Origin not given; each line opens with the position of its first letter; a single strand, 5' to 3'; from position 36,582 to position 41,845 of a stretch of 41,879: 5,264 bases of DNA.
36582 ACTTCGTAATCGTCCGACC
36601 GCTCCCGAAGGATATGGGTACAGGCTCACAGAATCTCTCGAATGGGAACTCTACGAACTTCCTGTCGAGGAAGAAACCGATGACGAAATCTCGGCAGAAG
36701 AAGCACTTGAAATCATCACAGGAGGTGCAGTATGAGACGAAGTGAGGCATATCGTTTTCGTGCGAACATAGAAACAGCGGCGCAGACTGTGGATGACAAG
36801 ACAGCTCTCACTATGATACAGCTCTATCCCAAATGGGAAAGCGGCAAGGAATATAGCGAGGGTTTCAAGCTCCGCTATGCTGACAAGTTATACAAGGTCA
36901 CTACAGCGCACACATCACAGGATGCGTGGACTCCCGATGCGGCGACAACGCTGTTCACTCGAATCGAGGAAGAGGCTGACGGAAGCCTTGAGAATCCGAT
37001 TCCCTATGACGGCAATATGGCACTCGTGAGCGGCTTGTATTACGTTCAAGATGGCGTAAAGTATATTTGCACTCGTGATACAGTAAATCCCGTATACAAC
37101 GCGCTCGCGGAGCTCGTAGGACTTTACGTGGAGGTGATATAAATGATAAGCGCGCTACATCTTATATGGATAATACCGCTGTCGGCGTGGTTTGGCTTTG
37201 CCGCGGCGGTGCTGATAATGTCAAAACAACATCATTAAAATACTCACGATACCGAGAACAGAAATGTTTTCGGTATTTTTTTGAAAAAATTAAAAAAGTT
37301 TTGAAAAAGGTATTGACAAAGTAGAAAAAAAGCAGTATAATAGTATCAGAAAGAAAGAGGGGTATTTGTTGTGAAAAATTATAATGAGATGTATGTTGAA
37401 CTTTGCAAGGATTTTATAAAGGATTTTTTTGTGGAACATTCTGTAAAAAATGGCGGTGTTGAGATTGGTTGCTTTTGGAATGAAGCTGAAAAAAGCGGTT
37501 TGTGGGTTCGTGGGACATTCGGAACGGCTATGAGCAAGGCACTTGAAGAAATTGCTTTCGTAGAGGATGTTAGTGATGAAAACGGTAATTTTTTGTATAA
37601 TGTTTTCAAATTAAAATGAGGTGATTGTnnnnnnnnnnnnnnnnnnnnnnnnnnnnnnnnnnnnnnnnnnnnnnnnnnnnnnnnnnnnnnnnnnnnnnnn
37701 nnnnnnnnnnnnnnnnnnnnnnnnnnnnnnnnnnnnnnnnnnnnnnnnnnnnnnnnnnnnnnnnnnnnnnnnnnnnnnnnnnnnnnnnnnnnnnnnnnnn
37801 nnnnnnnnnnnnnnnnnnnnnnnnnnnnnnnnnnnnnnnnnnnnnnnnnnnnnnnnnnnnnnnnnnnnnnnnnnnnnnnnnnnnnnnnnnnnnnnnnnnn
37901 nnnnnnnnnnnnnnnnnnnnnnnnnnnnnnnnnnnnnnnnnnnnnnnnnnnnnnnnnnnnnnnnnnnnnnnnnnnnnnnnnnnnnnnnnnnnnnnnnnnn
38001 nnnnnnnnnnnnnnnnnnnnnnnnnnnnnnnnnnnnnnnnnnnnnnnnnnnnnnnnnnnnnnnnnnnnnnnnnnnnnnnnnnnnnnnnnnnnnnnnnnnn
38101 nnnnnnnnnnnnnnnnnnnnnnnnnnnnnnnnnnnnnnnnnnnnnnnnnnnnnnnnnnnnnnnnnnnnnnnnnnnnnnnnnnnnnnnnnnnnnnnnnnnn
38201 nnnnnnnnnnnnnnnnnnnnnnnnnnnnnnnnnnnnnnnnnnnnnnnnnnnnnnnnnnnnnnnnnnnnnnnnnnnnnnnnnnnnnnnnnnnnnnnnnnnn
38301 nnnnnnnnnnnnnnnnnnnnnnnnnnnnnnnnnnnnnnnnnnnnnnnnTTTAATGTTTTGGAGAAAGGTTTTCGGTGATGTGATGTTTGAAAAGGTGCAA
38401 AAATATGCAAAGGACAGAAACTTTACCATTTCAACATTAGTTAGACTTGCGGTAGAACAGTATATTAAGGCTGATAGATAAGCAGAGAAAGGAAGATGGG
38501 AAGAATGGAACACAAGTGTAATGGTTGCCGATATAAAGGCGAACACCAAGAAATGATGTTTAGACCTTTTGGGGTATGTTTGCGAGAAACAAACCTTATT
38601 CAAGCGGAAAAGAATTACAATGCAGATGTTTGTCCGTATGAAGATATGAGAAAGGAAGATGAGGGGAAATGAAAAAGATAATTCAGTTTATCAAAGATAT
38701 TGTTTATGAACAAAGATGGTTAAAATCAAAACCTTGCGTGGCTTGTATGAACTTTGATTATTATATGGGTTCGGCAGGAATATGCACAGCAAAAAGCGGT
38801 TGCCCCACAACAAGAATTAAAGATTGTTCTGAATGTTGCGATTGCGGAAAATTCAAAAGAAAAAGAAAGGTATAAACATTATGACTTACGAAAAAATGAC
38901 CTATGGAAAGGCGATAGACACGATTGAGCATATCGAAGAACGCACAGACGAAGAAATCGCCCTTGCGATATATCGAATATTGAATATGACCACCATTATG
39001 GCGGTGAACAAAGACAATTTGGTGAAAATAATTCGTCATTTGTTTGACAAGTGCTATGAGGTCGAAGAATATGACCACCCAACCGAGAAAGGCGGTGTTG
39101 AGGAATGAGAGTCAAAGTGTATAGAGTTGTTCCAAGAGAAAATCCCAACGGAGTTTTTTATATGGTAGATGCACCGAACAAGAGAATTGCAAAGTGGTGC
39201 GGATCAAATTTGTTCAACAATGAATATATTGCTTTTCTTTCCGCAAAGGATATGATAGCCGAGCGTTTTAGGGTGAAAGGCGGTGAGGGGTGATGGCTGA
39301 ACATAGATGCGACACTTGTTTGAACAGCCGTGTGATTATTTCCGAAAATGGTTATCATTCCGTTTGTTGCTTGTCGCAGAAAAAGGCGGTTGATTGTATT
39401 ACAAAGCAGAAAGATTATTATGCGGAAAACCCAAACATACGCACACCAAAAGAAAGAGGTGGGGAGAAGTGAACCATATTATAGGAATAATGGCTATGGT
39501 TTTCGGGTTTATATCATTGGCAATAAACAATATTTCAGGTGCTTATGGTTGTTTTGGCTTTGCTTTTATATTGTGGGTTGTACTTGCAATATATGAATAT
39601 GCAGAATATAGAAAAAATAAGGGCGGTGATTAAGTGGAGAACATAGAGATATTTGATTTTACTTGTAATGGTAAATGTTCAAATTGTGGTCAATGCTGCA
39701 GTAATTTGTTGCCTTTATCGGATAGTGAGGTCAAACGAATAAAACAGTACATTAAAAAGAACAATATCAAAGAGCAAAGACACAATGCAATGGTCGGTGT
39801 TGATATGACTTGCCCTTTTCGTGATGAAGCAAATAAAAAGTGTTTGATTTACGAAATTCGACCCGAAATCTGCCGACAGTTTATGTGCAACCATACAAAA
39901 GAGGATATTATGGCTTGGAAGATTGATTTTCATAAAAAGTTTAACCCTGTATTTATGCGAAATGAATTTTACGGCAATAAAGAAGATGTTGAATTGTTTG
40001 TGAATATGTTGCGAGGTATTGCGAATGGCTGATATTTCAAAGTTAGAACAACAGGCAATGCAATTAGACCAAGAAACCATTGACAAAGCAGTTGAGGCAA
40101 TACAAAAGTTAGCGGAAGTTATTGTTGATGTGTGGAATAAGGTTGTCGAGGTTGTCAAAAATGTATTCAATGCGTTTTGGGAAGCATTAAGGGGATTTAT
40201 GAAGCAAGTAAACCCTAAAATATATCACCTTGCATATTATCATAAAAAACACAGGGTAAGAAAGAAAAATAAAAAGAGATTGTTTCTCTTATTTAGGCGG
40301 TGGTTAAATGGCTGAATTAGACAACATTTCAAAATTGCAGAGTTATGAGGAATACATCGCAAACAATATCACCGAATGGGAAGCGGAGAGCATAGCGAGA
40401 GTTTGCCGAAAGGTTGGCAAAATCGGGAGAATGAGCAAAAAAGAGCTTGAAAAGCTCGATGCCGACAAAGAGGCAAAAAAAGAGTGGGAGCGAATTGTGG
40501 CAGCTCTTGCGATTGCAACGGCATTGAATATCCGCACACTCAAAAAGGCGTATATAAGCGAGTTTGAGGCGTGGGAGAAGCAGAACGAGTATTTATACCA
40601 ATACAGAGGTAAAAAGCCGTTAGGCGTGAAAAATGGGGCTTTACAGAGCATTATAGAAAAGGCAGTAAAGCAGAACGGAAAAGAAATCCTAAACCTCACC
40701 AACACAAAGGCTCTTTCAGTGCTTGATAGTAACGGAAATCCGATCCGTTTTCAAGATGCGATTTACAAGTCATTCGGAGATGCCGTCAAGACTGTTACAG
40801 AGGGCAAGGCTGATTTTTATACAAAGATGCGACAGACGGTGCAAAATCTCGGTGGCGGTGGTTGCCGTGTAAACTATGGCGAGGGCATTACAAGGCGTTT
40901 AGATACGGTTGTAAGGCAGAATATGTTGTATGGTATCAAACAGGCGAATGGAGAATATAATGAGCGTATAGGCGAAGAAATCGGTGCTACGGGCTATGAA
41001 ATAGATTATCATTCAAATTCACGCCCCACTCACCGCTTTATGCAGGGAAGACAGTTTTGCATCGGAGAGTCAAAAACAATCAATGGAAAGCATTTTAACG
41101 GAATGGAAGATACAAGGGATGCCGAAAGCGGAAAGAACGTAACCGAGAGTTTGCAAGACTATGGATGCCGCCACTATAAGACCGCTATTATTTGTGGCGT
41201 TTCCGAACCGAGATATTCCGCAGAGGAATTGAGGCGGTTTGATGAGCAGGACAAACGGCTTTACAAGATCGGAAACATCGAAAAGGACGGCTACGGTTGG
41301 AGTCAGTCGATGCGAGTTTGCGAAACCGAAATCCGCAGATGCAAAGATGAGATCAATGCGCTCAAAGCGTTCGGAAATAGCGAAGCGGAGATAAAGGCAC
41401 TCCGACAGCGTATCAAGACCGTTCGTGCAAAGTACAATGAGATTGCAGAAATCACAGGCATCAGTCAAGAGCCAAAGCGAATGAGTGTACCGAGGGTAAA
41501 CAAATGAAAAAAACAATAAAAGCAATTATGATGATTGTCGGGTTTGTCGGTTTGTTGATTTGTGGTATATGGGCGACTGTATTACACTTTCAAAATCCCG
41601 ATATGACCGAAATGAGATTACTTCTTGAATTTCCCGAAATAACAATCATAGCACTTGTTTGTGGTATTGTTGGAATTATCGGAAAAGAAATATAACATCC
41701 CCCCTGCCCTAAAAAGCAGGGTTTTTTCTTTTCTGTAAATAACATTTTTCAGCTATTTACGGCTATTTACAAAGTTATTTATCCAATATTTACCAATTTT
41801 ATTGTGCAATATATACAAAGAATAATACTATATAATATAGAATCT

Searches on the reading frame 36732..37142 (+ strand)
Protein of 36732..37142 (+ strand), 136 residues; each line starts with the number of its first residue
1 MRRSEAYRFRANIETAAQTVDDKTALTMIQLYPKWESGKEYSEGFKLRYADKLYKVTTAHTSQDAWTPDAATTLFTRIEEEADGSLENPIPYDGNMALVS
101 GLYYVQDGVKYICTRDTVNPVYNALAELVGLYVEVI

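Call 85: search_protein_families(library=pfam, proteins=[window:36732-37142:+], max_evalue=0.01)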
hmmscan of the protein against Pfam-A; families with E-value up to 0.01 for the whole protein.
window:36732-37142:+ (136 aa): 1 family
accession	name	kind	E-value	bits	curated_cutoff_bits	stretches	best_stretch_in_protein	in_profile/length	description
PF02839.19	CBM_5_12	-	1.6e-09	38.1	26.2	1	35-74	2-42/44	Carbohydrate-binding module family 5/12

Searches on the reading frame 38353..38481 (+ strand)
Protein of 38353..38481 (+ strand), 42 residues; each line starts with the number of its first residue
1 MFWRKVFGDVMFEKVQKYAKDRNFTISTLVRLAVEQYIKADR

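Call 85: search_protein_families(library=pfam, proteins=[window:38353-38481:+], max_evalue=0.01)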
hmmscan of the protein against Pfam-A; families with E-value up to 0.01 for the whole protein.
window:38353-38481:+ (42 aa): 1 family
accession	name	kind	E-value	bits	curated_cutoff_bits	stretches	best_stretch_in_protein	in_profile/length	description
PF07878.17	RHH_5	-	0.0022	18.1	26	1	13-40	14-41/43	CopG-like RHH_1 or ribbon-helix-helix domain, RHH_5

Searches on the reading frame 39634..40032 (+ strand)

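Call 15: search_protein_families(library=phrogs, proteins=[window:39634-40032:+], max_evalue=0.001)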
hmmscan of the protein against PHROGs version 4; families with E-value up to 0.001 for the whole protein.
window:39634-40032:+ (132 aa): 1 family
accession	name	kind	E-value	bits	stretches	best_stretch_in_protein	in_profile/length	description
phrog_32498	-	unknown function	4.9e-39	134.5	1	5-116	17-133/140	-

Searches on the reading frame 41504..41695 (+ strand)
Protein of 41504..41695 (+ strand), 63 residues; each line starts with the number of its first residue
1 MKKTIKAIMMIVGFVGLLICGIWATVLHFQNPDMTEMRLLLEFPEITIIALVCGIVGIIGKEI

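Call 41: find_encoding_contigs(protein=window:41504-41695:+, flank=10000, max_places=10)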
Protein window:41504-41695:+ (63 aa): no gene with exactly this product is on record in the collection.

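Call 85: search_protein_families(library=pfam, proteins=[window:41504-41695:+], max_evalue=0.01)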
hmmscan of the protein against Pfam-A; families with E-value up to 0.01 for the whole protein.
window:41504-41695:+ (63 aa): 0 families
